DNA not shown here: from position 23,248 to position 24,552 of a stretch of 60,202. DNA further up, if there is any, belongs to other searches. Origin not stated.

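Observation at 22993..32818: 13-gene bacterial microcompartment (metabolosome) operon with PVM-type architecture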

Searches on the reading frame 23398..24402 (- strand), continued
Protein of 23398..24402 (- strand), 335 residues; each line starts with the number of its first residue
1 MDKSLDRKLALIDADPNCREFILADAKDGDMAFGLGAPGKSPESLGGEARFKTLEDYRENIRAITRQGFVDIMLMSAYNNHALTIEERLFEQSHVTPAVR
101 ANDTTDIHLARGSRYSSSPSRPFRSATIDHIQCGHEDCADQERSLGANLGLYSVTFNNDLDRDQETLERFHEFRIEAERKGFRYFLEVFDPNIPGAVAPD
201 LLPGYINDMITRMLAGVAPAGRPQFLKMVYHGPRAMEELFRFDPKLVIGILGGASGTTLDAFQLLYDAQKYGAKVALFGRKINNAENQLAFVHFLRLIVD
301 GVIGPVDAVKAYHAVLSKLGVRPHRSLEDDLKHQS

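Call 61: find_encoding_contigs(protein=P0291, flank=7000, max_places=1)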
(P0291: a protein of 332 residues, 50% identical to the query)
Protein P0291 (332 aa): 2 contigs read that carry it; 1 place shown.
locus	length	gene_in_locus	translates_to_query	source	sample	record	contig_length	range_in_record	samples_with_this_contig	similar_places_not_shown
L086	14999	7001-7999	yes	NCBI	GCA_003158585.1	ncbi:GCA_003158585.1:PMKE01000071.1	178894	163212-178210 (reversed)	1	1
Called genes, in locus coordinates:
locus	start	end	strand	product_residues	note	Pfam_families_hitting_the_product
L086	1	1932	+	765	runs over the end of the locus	PF00676:E1_dh, PF02775:TPP_enzyme_C (weak), PF02779:Transket_pyr, PF02780:Transketolase_C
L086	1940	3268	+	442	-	PF00364:Biotin_lipoyl, PF02817:E3_binding, PF00198:2-oxoacid_dh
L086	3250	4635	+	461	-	PF00890:FAD_binding_2 (weak), PF01134:GIDA (weak), PF01262:AlaDh_PNT_C (faint), PF07992:Pyr_redox_2, PF12831:FAD_oxidored, PF13738:Pyr_redox_3, PF00070:Pyr_redox, PF02852:Pyr_redox_dim, +2 more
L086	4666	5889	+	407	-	PF08240:ADH_N, PF00107:ADH_zinc_N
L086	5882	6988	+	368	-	PF08125:Mannitol_dh_C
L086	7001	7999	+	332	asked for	-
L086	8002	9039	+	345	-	PF00294:PfkB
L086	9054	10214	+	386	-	PF14486:DUF4432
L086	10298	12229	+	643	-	PF03629:SASA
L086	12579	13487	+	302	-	PF01116:F_bP_aldolase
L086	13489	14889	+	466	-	PF02952:Fucose_iso_C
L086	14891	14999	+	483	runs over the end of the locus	PF00370:FGGY_N, PF02782:FGGY_C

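Call 62: find_encoding_contigs(protein=P0133, flank=7000, max_places=1)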
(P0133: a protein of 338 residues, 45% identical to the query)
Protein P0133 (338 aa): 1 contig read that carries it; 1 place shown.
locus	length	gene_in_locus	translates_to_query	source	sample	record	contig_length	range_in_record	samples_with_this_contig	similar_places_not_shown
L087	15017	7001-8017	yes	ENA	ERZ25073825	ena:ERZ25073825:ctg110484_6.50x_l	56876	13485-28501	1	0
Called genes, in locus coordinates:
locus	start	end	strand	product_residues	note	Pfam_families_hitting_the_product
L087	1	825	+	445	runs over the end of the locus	PF01547:SBP_bac_1, PF13416:SBP_bac_8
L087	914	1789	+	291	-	PF00528:BPD_transp_1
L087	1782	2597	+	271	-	PF00528:BPD_transp_1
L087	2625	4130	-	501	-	PF00370:FGGY_N, PF02782:FGGY_C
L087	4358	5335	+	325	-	PF08240:ADH_N, PF16912:Glu_dehyd_C, PF00107:ADH_zinc_N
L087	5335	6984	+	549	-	PF01266:DAO, PF16901:DAO_C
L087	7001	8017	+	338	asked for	-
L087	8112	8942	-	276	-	PF08220:HTH_DeoR, PF00455:DeoRC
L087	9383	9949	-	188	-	PF13358:DDE_3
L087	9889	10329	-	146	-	PF01710:HTH_Tnp_IS630 (weak), PF13384:HTH_23 (weak)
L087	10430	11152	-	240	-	-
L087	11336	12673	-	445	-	PF00078:RVT_1, PF08388:GIIM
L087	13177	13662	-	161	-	PF00436:SSB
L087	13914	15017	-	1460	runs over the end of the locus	PF13872:AAA_34, PF13871:Helicase_C_4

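Call 63: find_encoding_contigs(protein=P0375, flank=7000, max_places=1)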
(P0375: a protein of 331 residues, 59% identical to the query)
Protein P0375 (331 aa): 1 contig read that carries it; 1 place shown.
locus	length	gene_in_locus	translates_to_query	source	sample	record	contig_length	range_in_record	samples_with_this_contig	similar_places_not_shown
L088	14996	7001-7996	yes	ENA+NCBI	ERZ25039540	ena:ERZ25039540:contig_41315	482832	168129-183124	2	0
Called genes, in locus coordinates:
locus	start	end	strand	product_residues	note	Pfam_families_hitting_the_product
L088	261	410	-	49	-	-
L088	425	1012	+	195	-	-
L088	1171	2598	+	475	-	PF01546:Peptidase_M20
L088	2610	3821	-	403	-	PF01047:MarR (weak), PF12802:MarR_2, PF13412:HTH_24, PF00480:ROK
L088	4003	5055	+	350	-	PF00532:Peripla_BP_1, PF13407:Peripla_BP_4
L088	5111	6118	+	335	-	PF02653:BPD_transp_2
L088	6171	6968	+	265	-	PF00005:ABC_tran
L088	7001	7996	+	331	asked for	-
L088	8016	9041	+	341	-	PF00294:PfkB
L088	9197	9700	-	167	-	-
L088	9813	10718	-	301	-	-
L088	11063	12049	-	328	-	PF00005:ABC_tran, PF13304:AAA_21 (faint), PF08402:TOBE_2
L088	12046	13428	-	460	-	PF00528:BPD_transp_1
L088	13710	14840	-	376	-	PF01321:Creatinase_N, PF00557:Peptidase_M24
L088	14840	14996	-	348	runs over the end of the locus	PF01547:SBP_bac_1, PF13531:SBP_bac_11 (weak), PF13416:SBP_bac_8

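Call 72: predict_structure(alignment_id=A6)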
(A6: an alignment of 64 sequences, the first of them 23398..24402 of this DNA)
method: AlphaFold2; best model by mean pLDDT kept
length: 335 residues; sequences in the alignment: 64
mean_pLDDT: 91.2   pTM: 0.90
mean pLDDT of the five models: 91.2, 89.6, 89.4, 88.3, 84.5
residues with pLDDT >= 90: 263; 70-90: 56; 50-70: 16; < 50: 0
segments of 3 or more residues with pLDDT < 50: none
pLDDT, mean of each block of 10 residues (from residue 1): 94 95 92 79 72 91 95 96 98 96 66 69 91 95 95 93 94 96 95 90 96 93 95 93 94 86 94 92 90 97 98 97 94 87
secondary structure, 60 per line:
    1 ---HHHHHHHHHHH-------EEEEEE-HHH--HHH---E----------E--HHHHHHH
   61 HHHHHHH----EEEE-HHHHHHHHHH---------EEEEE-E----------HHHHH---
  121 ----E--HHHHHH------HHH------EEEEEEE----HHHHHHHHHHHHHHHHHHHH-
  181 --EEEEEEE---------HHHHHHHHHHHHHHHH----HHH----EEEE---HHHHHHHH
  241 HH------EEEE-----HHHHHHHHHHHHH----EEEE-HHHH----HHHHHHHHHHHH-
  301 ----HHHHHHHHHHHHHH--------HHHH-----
elements in order: H4-14 E22-27 H54-67 E72-75 H77-86 E96-100 H113-117 H128-133 E149-155 H160-179 E183-189 H199-214 E226-229 H233-242 E249-252 H258-270 E275-278 H280-283 H288-299 H305-318 H327-330

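Call 74: fold_search(model_id=the predicted structure, library=pdb)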
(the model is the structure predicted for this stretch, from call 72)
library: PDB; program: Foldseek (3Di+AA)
matches with E <= 10: 1709; with E <= 0.001: 219
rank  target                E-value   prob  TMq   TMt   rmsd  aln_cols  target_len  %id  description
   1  2qjg_J                1.0e-09  1.00  0.57  0.70   5.1       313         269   14  M. jannaschii ADH synthase complexed with F1,6P (released 2007-10-30)
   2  2qji_T                1.5e-09  1.00  0.59  0.72   5.3       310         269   15  M. jannaschii ADH synthase complexed with dihydroxyacetone phosphate and glycerol (released 2007-10-30)
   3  3glc_A                1.5e-09  1.00  0.57  0.68   5.5       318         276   14  Crystal Structure of E. coli LsrF in complex with Ribose-5-phosphate (released 2009-09-08)
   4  2qjg_H                1.7e-09  1.00  0.59  0.71   4.7       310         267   15  M. jannaschii ADH synthase complexed with F1,6P (released 2007-10-30)
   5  2qjg_L                1.9e-09  1.00  0.59  0.72   4.7       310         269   14  M. jannaschii ADH synthase complexed with F1,6P (released 2007-10-30)
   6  2qjg_A                2.1e-09  1.00  0.58  0.69   5.0       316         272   14  M. jannaschii ADH synthase complexed with F1,6P (released 2007-10-30)
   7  2qjg_K                2.3e-09  1.00  0.58  0.71   5.0       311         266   14  M. jannaschii ADH synthase complexed with F1,6P (released 2007-10-30)
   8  2qjg_D                2.7e-09  1.00  0.57  0.70   5.0       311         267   14  M. jannaschii ADH synthase complexed with F1,6P (released 2007-10-30)
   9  2qjh_A                3.4e-09  1.00  0.58  0.71   4.9       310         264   14  M. jannaschii ADH synthase covalently bound to dihydroxyacetone phosphate (released 2007-10-30)
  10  2qjg_O                3.6e-09  1.00  0.58  0.71   5.0       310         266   14  M. jannaschii ADH synthase complexed with F1,6P (released 2007-10-30)
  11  2qjg_P                3.6e-09  1.00  0.58  0.70   5.0       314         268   15  M. jannaschii ADH synthase complexed with F1,6P (released 2007-10-30)
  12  2qji_A                4.1e-09  1.00  0.57  0.69   5.7       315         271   15  M. jannaschii ADH synthase complexed with dihydroxyacetone phosphate and glycerol (released 2007-10-30)
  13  2qjg_S                5.1e-09  1.00  0.57  0.71   5.0       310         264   14  M. jannaschii ADH synthase complexed with F1,6P (released 2007-10-30)
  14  2qjg_M                5.7e-09  1.00  0.58  0.71   5.0       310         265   14  M. jannaschii ADH synthase complexed with F1,6P (released 2007-10-30)
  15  5f2g_A                8.1e-09  1.00  0.55  0.57   9.4       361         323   12  Tagatose-1,6-bisphosphate aldolase from Streptococcus pyogenes Glu164Gln mutant in complex with FBP (released 2016-12-07)
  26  4p2v_F                1.8e-08  1.00  0.58  0.68   5.5       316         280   14  Structure of the AI-2 processing enzyme LsrF in complex with the product of the LsrG reaction P-HPD (released 2014-09-17)
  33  4p2v_A                3.3e-08  1.00  0.58  0.68   4.0       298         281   14  Structure of the AI-2 processing enzyme LsrF in complex with the product of the LsrG reaction P-HPD (released 2014-09-17)
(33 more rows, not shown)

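Call 75: search_solved_structures(query=A6, max_evalue=1, show_alignments=4)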
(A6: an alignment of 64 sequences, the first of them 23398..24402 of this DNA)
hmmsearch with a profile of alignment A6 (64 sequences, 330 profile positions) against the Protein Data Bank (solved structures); distinct sequences matched with E-value up to 1: 6.
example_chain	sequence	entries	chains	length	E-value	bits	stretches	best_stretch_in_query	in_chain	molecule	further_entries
4p2v_A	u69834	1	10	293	0.0098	18.6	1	201-300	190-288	Uncharacterized aldolase LsrF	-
3gkf_O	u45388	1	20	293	0.012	18.4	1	207-300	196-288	Aldolase lsrF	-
3glc_A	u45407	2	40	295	0.012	18.4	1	207-300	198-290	Aldolase lsrF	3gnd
8xix_A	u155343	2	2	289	0.043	16.5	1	94-191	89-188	D-tagatose 3-epimerase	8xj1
8xiv_A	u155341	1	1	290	0.043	16.5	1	94-191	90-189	D-tagatose 3-epimerase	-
2qjg_A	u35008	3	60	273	0.052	16.2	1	225-299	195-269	Putative aldolase MJ0400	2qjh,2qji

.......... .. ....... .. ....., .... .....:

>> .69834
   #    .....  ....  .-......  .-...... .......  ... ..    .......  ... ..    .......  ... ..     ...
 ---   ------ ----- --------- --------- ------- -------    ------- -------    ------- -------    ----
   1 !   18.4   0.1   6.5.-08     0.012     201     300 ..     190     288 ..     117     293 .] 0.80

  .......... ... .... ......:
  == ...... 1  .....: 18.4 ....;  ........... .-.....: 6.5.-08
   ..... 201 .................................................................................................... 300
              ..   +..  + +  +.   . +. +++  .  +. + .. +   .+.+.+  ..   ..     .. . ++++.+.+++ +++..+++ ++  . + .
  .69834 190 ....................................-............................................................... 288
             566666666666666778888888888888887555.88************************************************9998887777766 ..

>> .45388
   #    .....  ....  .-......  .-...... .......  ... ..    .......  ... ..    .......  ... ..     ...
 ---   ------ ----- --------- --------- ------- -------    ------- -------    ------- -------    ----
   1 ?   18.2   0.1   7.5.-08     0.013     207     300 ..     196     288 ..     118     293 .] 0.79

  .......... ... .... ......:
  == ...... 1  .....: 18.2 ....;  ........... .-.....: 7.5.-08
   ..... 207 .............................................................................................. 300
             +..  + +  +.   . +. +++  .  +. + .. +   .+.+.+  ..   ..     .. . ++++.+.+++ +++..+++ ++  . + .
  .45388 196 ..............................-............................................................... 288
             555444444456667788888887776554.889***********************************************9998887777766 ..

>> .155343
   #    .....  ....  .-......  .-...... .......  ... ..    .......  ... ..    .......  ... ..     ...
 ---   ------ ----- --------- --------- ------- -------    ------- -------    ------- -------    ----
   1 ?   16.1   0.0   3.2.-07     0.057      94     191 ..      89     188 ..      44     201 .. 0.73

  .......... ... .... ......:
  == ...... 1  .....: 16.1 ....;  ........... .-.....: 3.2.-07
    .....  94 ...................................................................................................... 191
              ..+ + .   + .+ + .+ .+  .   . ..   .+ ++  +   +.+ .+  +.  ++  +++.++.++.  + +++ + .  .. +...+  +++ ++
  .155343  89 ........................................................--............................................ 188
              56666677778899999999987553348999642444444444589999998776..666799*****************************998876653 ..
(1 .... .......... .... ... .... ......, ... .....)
